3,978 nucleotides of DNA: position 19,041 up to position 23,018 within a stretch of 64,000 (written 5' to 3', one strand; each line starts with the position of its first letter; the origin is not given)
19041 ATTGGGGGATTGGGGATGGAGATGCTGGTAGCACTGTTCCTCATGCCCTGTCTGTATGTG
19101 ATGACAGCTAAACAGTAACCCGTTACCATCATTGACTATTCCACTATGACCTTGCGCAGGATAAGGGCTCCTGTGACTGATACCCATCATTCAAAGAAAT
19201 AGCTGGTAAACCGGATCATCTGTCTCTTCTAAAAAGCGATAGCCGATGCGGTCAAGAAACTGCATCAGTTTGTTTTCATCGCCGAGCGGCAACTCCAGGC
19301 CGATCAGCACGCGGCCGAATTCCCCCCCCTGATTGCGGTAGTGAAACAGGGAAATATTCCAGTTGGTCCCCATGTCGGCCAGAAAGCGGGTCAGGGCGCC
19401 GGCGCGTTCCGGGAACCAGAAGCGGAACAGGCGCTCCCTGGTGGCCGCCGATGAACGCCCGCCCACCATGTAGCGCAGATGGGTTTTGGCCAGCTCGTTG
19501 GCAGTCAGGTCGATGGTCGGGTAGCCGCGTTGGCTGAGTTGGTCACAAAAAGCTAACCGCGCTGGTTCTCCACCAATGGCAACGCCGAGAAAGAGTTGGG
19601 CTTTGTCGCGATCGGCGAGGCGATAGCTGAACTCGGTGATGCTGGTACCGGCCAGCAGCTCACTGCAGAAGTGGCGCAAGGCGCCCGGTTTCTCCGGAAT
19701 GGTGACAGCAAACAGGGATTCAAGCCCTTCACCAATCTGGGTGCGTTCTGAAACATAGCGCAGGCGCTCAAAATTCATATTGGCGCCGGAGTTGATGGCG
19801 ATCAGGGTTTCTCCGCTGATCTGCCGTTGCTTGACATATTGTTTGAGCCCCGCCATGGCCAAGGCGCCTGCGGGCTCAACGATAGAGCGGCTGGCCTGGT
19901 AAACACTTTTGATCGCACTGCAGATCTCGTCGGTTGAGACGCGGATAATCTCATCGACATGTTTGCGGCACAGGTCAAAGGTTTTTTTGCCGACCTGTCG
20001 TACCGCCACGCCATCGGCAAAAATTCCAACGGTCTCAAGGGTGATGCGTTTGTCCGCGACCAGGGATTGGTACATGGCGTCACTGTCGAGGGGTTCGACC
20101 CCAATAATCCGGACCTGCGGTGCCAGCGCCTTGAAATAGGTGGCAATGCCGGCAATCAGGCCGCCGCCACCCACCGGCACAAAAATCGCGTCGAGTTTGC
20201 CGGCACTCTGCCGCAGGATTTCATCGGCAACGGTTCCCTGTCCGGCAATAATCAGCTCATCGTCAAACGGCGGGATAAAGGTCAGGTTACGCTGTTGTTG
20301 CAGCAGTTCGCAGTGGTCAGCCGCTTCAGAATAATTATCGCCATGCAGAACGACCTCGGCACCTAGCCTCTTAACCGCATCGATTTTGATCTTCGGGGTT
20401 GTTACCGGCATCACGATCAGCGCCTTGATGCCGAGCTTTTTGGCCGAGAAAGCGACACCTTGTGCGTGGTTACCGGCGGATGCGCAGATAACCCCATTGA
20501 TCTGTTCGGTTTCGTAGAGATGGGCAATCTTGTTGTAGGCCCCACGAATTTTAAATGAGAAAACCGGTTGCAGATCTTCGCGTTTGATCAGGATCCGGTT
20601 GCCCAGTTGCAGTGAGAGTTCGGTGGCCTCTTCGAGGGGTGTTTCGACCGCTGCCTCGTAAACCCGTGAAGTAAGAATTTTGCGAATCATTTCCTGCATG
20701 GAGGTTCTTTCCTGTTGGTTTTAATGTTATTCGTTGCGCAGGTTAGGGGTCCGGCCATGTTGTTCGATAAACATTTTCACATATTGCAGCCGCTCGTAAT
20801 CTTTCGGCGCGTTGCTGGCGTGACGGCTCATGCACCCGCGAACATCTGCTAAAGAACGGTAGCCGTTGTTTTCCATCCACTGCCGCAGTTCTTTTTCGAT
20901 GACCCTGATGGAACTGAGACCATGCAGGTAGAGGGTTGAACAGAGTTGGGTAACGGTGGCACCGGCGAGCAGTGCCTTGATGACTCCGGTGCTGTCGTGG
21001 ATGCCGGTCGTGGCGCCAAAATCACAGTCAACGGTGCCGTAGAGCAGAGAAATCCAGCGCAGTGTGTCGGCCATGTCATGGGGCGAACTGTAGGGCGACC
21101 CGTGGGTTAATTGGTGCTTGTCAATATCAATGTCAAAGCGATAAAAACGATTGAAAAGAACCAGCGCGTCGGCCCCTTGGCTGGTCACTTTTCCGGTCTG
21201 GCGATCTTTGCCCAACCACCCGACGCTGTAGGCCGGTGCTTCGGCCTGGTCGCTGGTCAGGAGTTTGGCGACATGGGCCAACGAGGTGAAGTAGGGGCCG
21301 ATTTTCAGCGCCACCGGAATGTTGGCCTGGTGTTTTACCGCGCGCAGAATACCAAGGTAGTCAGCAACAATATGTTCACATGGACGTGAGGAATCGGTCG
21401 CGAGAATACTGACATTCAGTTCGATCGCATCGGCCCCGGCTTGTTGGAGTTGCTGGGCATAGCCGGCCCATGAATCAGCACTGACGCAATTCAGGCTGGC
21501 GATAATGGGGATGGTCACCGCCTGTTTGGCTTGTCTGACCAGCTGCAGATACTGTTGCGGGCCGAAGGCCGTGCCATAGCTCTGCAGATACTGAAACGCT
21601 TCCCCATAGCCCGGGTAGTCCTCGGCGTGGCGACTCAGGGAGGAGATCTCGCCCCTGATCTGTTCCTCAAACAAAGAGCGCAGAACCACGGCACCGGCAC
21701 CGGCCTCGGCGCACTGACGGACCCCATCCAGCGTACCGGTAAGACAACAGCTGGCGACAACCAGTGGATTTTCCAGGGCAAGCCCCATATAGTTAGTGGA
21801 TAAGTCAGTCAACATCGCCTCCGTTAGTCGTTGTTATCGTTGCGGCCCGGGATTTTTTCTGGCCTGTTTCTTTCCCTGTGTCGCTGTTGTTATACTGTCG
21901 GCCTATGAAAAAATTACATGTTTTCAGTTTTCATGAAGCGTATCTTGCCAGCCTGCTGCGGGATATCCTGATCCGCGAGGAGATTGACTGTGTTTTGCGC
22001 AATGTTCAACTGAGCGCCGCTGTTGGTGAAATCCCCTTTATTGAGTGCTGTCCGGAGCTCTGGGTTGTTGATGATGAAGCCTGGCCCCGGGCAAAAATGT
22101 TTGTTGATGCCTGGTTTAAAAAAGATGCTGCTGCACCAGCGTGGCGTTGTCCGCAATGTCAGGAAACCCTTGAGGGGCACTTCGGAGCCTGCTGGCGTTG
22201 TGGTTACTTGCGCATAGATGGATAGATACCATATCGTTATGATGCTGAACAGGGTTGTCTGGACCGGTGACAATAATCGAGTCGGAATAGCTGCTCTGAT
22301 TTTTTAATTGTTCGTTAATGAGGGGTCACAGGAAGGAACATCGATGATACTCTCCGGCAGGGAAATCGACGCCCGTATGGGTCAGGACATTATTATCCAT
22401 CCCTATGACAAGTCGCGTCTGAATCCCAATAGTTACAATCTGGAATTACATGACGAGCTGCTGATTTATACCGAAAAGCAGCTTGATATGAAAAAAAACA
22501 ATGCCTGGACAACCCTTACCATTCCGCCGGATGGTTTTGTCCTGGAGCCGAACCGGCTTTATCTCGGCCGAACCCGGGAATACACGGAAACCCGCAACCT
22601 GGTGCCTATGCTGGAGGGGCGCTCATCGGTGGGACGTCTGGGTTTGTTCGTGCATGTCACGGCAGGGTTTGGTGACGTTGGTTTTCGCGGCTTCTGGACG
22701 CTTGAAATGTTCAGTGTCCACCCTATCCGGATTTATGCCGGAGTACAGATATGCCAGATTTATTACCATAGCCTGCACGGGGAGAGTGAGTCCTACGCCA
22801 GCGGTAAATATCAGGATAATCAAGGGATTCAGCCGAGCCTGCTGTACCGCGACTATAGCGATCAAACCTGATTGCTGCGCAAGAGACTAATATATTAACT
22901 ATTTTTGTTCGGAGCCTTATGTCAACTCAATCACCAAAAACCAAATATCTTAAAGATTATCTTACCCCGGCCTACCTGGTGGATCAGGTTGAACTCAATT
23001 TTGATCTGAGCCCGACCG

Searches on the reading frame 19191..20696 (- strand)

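Call 37: search_protein_families(library=pfam, proteins=[window:19191-20696:-], max_evalue=0.00001)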
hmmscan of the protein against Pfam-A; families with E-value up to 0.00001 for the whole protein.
window:19191-20696:- (501 aa): 2 families
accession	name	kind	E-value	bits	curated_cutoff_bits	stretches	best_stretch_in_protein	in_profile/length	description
PF00291.31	PALP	-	1.6e-87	294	35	1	17-304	6-295/295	Pyridoxal-phosphate dependent enzyme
PF00585.24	Thr_dehydrat_C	-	9.4e-45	150.8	27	2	413-501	2-91/91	C-terminal regulatory domain of Threonine dehydratase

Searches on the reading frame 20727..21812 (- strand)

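Call 37: search_protein_families(library=pfam, proteins=[window:20727-21812:-], max_evalue=0.00001)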
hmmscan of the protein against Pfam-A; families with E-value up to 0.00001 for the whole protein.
window:20727-21812:- (361 aa): 1 family
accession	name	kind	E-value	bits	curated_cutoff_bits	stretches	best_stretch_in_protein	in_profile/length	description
PF01180.27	DHO_dh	-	5.6e-13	49.2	27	1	4-183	2-176/291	Dihydroorotate dehydrogenase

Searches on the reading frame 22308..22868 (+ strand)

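Call 37: search_protein_families(library=pfam, proteins=[window:22308-22868:+], max_evalue=0.00001)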
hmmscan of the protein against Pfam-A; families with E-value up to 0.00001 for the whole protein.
window:22308-22868:+ (187 aa): 1 family
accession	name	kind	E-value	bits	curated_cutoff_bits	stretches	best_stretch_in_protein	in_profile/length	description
PF22769.1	DCD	-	3.7e-41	141.2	27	1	14-154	1-151/153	dCTP deaminase-like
